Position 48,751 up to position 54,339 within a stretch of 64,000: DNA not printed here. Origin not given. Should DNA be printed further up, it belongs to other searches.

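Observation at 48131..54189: Minimal NRPS cluster: one C-A(MT)-T-TE module co-transcribed with its own Sfp-type PPTase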

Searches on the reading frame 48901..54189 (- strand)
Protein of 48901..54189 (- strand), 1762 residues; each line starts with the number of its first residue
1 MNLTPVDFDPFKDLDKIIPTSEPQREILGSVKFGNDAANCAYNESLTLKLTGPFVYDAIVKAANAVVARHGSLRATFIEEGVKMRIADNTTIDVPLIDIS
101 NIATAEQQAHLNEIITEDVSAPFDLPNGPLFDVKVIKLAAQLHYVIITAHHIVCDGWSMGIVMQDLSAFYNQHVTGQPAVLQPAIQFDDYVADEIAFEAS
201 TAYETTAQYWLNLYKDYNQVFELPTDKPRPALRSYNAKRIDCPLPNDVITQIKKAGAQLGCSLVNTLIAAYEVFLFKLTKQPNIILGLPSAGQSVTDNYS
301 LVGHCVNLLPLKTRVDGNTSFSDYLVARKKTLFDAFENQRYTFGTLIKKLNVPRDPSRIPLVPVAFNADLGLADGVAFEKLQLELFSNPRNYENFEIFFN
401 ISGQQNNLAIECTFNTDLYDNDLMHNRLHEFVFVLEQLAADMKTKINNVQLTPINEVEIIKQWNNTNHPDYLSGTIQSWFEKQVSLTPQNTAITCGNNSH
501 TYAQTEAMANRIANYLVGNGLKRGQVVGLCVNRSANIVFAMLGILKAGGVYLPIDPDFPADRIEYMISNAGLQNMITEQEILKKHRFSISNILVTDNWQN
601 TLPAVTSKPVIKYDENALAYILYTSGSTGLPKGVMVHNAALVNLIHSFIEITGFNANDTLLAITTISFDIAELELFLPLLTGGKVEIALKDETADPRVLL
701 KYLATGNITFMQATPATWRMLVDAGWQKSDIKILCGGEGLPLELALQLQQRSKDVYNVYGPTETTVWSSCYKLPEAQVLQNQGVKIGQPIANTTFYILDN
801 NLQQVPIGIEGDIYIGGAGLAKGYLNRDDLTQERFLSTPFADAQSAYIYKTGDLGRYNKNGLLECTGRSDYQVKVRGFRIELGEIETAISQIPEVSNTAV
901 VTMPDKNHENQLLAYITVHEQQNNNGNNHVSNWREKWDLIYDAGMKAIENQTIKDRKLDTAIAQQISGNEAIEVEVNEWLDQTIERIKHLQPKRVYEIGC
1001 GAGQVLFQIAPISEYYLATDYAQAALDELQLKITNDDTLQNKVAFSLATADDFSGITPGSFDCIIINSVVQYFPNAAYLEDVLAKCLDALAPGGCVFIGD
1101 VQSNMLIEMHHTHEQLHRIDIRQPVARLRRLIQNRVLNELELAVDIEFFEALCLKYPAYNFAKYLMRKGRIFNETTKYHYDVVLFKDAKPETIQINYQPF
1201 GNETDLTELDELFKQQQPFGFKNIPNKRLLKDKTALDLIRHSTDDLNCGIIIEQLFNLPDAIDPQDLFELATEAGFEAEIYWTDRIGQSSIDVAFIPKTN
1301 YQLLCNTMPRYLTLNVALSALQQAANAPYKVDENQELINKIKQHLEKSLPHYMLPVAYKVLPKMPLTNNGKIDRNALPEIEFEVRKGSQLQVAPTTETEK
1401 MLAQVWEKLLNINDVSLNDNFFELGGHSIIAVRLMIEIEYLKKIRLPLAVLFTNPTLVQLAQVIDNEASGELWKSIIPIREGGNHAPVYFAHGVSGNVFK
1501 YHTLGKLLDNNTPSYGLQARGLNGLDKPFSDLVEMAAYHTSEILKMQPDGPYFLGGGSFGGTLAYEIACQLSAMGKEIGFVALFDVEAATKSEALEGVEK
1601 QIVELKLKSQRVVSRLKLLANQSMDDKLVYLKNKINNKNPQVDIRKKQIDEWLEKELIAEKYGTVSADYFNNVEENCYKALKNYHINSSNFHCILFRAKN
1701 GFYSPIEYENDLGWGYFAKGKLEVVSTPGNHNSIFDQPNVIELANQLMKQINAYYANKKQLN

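Call 5: search_protein_families(library=pfam, proteins=[window:48901-54189:-])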
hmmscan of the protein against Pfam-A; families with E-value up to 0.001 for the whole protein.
window:48901-54189:- (1762 aa): 11 families
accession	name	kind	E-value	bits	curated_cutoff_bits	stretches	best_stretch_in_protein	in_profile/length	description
PF00501.34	AMP-binding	-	9.7e-82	275.2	29.9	1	480-825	1-384/384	AMP-binding enzyme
PF00668.25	Condensation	-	5.6e-78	263.1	30.6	1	35-456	20-451/456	Condensation domain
PF00975.26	Thioesterase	-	1e-16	62.3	26.4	1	1487-1591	2-107/226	Thioesterase domain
PF08242.18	Methyltransf_12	-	7.1e-13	49.6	30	1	997-1095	2-97/98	Methyltransferase domain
PF00550.31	PP-binding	-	9.7e-12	45.4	20.8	1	1402-1464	3-67/67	Phosphopantetheine attachment site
PF13649.12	Methyltransf_25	-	6e-10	40.1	27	1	995-1094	1-97/97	Methyltransferase domain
PF13193.12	AMP-binding_C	-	8.8e-10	39.8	24.5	0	1334-1371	39-76/76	AMP-binding enzyme C-terminal domain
PF08241.18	Methyltransf_11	-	1.9e-09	38.5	21.2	1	997-1098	2-95/95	Methyltransferase domain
PF13847.12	Methyltransf_31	-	4.7e-06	26.8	27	1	993-1107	5-119/145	Methyltransferase domain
PF13489.12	Methyltransf_23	-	8.7e-05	22.7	27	1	982-1122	11-135/164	Methyltransferase domain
PF01739.24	CheR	-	0.00066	19.6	27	0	1036-1101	113-176/195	CheR methyltransferase, SAM binding domain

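Call 6: search_solved_structures(query=window:48901-54189:-, max_evalue=1e-20)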
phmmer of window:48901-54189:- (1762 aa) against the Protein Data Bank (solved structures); distinct sequences matched with E-value up to 1e-20: 94 (the best 60 are shown).
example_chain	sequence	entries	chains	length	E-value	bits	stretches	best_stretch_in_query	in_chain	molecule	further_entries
6mfz_A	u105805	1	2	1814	1.4e-224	752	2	6-921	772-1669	Linear gramicidin synthase subunit A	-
9be3_A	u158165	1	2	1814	2.4e-224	751.2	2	34-921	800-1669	Linear gramicidin synthase subunit A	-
9meh_A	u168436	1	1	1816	2.4e-224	751.2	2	34-921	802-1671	Linear gramicidin synthase subunit A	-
9be4_A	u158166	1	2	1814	8.6e-224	749.4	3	34-919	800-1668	Linear gramicidin synthase subunit A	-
6mfy_A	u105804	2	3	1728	2.1e-209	701.7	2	6-919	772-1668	Linear gramicidin synthase subunit A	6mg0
8xjz_C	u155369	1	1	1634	9.4e-170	570.2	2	40-900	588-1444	Peptide synthetase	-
4zxh_A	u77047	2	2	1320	4.6e-164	551.4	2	80-920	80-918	ABBFA_003403 | Tyrocidine synthetase 3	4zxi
5u89_A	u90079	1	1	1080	2.7e-157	528.9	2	458-922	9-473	Amino acid adenylation domain protein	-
6p1j_A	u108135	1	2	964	1.1e-136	460.7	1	31-918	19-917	Txo2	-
8jbr_A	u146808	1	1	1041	7.7e-136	457.8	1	40-920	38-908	McyA protein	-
2vsq_A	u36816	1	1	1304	1e-128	434.2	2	41-916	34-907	SURFACTIN SYNTHETASE SUBUNIT 3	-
9bfd_B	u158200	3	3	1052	5.3e-122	412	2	46-920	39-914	Tyrocidine synthase 2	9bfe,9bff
9lcq_A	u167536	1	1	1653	4e-121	409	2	50-921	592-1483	PvdL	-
9lcp_A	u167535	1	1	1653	4e-121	409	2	50-921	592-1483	PvdL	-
9lco_A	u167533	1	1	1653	1.6e-120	407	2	50-921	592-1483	PvdL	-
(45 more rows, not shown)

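Call 7: find_homologous_proteins(query=window:48901-54189:-, max_evalue=1e-30)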
Query window:48901-54189:- (1762 aa): 3773 proteins with E <= 1e-30 among 8000 candidates; the best 120 are listed.
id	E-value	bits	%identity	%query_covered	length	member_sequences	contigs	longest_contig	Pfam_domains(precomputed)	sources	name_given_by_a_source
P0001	0.0e+0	3224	79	100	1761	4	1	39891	PF13847.13,PF00668.26,PF13489.13,PF13649.13,PF00550.32,PF00501.35,PF13193.13,PF00975.27,PF08241.19,PF08242.19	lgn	-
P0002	0.0e+0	2372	59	100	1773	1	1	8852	PF13489.13,PF00550.32,PF00501.35,PF08241.19,PF05401.17,PF13847.13,PF00668.26,PF05175.21,PF13649.13,PF00975.27,PF01209.25,PF08242.19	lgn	-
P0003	0.0e+0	1969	40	83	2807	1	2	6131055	PF00668.26,PF13649.13,PF00550.32,PF00501.35,PF13193.13,PF00975.27,PF08241.19,PF08242.19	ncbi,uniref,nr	ncbi:non-ribosomal peptide synthetase [Pedobacter foliorum]|uniref:non-ribosomal peptide synthetase 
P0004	0.0e+0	1916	39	83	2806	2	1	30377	PF13847.13,PF00668.26,PF13489.13,PF13649.13,PF00550.32,PF00501.35,PF13193.13,PF00975.27,PF08241.19,PF08242.19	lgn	-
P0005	0.0e+0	1912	38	83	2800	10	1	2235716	PF13847.13,PF00668.26,PF13489.13,PF13649.13,PF00550.32,PF00501.35,PF13193.13,PF00975.27,PF08241.19,PF08242.19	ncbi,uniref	ncbi:amino acid adenylation domain-containing protein [Albibacterium profundi]|uniref:Amino acid ade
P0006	0.0e+0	1866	38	83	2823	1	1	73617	PF00668.26,PF00550.32,PF00501.35,PF13193.13,PF00975.27,PF08242.19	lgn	-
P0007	0.0e+0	1845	38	83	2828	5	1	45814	PF00668.26,PF13649.13,PF00550.32,PF00501.35,PF13193.13,PF00975.27,PF08242.19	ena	-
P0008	0.0e+0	1845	41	51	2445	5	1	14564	PF00668.26,PF00550.32,PF00501.35,PF13193.13,PF00975.27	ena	-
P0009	0.0e+0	1827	59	52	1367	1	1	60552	PF00668.26,PF00550.32,PF00501.35,PF13193.13,PF00975.27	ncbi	ncbi:MAG: amino acid adenylation domain-containing protein [Bacteroidia bacterium]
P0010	0.0e+0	1824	40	83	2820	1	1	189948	PF13847.13,PF00668.26,PF13489.13,PF13649.13,PF00550.32,PF00501.35,PF13193.13,PF00975.27,PF08241.19,PF08242.19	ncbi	-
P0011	0.0e+0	1824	38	85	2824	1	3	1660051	PF13847.13,PF00668.26,PF13489.13,PF13649.13,PF00550.32,PF00501.35,PF13193.13,PF00975.27,PF23297.2,PF08241.19,PF08242.19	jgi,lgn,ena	-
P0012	0.0e+0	1819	38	83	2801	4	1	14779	PF13847.13,PF00668.26,PF13649.13,PF00550.32,PF00501.35,PF13193.13,PF00975.27,PF08242.19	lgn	-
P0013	0.0e+0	1814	39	52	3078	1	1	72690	PF00668.26,PF00550.32,PF00501.35,PF13193.13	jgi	jgi:amino acid adenylation domain-containing protein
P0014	0.0e+0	1795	38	83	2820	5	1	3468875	PF13847.13,PF00668.26,PF13489.13,PF13649.13,PF00550.32,PF12697.14,PF00501.35,PF13193.13,PF00975.27,PF08241.19,PF08242.19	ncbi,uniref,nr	ncbi:non-ribosomal peptide synthetase [Albibacterium indicum]|uniref:non-ribosomal peptide synthetas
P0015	0.0e+0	1791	58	52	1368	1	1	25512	PF00668.26,PF00550.32,PF00501.35,PF13193.13,PF00975.27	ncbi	-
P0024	0.0e+0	1666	40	52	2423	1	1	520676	PF00668.26,PF00550.32,PF00501.35,PF13193.13,PF00975.27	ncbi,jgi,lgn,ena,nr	ncbi:MAG TPA: amino acid adenylation domain-containing protein [Puia sp.]|nr:amino acid adenylation 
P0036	0.0e+0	1541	42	53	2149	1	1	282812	PF00668.26,PF00550.32,PF00501.35,PF13193.13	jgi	jgi:amino acid adenylation domain-containing protein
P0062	0.0e+0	1449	41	53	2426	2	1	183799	PF00668.26,PF00550.32,PF00501.35,PF13193.13,PF00975.27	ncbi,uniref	ncbi:amino acid adenylation domain-containing protein [Microcoleus sp. N9_A1]|uniref:amino acid aden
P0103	0.0e+0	1402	41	52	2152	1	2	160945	PF00668.26,PF00550.32,PF00501.35,PF13193.13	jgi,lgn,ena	-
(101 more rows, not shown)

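Call 9: find_encoding_contigs(protein=P0001, flank=10000, max_places=3)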
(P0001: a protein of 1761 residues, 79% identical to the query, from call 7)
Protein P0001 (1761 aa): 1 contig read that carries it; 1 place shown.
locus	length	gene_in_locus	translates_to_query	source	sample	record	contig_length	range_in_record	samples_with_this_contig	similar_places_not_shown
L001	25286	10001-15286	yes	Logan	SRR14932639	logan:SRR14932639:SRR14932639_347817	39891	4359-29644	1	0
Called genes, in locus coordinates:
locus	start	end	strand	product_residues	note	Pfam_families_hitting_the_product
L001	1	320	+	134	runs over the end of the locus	-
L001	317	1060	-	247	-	PF03099:BPL_LplA_LipB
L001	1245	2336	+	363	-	PF02812:ELFV_dehydrog_N, PF00208:ELFV_dehydrog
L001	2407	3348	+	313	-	PF01029:NusB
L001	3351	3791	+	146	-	PF22544:HYDIN_VesB_CFA65-like_Ig, PF07610:DUF1573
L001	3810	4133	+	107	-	PF02699:YajC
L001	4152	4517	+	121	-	-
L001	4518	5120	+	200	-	PF01121:CoaE, PF13238:AAA_18 (weak)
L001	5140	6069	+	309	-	-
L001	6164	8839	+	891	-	PF00133:tRNA-synt_1, PF09334:tRNA-synt_1g (weak), PF13603:tRNA-synt_1_2, PF08264:Anticodon_1, PF10458:Val_tRNA-synt_C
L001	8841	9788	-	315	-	PF00561:Abhydrolase_1, PF12697:Abhydrolase_6, PF03096:Ndr (faint), PF12146:Hydrolase_4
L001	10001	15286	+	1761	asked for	PF00668:Condensation, PF00501:AMP-binding, PF13847:Methyltransf_31, PF08241:Methyltransf_11, PF08242:Methyltransf_12, PF13649:Methyltransf_25, PF00550:PP-binding, PF00975:Thioesterase, +2 more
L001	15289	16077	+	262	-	PF22624:AASDHPPT_N, PF01648:ACPS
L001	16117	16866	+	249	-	PF18962:Por_Secre_tail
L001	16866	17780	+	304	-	PF23023:Anti-Pycsar_Apyc1, PF00753:Lactamase_B (weak), PF12706:Lactamase_B_2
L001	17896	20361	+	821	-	PF07995:GSDH, PF18911:PKD_4, PF22352:K319L-like_PKD (faint), PF18962:Por_Secre_tail (weak)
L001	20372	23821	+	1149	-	PF07995:GSDH, PF18911:PKD_4, PF00801:PKD (weak), PF18911:PKD_4 (weak), PF19081:Ig_7 (weak), PF18962:Por_Secre_tail (weak)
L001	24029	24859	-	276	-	PF00809:Pterin_bind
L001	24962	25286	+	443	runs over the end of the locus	PF07291:MauE, PF07681:DoxX (weak)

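Call 10: find_encoding_contigs(protein=P0009, flank=10000, max_places=3)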
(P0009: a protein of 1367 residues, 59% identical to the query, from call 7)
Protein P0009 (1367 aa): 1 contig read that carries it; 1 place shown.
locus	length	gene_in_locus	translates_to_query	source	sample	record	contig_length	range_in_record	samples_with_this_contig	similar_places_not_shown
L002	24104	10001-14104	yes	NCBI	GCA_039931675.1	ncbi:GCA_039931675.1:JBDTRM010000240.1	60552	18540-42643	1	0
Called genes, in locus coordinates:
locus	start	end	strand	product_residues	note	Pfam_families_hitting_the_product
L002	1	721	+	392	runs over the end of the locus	PF00108:Thiolase_N, PF00109:ketoacyl-synt (faint), PF02803:Thiolase_C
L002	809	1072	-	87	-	-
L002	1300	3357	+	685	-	PF18962:Por_Secre_tail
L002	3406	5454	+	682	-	PF15902:Sortilin-Vps10 (faint), PF25852:DUF6242_C (faint), PF18962:Por_Secre_tail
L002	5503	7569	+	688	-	PF15902:Sortilin-Vps10 (faint), PF25852:DUF6242_C (faint), PF18962:Por_Secre_tail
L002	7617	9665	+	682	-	PF25852:DUF6242_C (faint), PF15902:Sortilin-Vps10 (faint), PF18962:Por_Secre_tail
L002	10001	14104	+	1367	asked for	PF00668:Condensation, PF00501:AMP-binding, PF13193:AMP-binding_C, PF00550:PP-binding, PF00975:Thioesterase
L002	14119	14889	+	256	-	PF22624:AASDHPPT_N, PF01648:ACPS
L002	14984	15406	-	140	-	PF01220:DHquinase_II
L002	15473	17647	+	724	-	-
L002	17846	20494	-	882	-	PF18921:Cyanophycin_syn, PF08443:RimK, PF02222:ATP-grasp (weak), PF08245:Mur_ligase_M, PF02875:Mur_ligase_C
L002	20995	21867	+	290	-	PF03575:Peptidase_S51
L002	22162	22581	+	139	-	PF07883:Cupin_2, PF02311:AraC_binding (weak)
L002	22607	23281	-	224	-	-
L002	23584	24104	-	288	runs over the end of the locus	PF07998:Peptidase_M54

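Call 11: find_encoding_contigs(protein=P0002, flank=10000, max_places=3)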
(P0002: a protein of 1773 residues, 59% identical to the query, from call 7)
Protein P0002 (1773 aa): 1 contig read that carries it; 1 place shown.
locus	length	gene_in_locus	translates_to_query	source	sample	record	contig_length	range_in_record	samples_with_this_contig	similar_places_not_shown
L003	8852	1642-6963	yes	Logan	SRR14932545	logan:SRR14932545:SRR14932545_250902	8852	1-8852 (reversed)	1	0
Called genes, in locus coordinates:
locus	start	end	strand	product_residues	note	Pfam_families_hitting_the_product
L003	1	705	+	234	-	?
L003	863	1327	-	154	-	PF00578:AhpC-TSA, PF08534:Redoxin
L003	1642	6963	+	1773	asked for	PF00668:Condensation, PF00501:AMP-binding, PF05175:MTS, PF13847:Methyltransf_31, PF08241:Methyltransf_11, PF08242:Methyltransf_12, PF13649:Methyltransf_25, PF00550:PP-binding, +4 more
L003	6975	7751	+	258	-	PF22624:AASDHPPT_N, PF01648:ACPS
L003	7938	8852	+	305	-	?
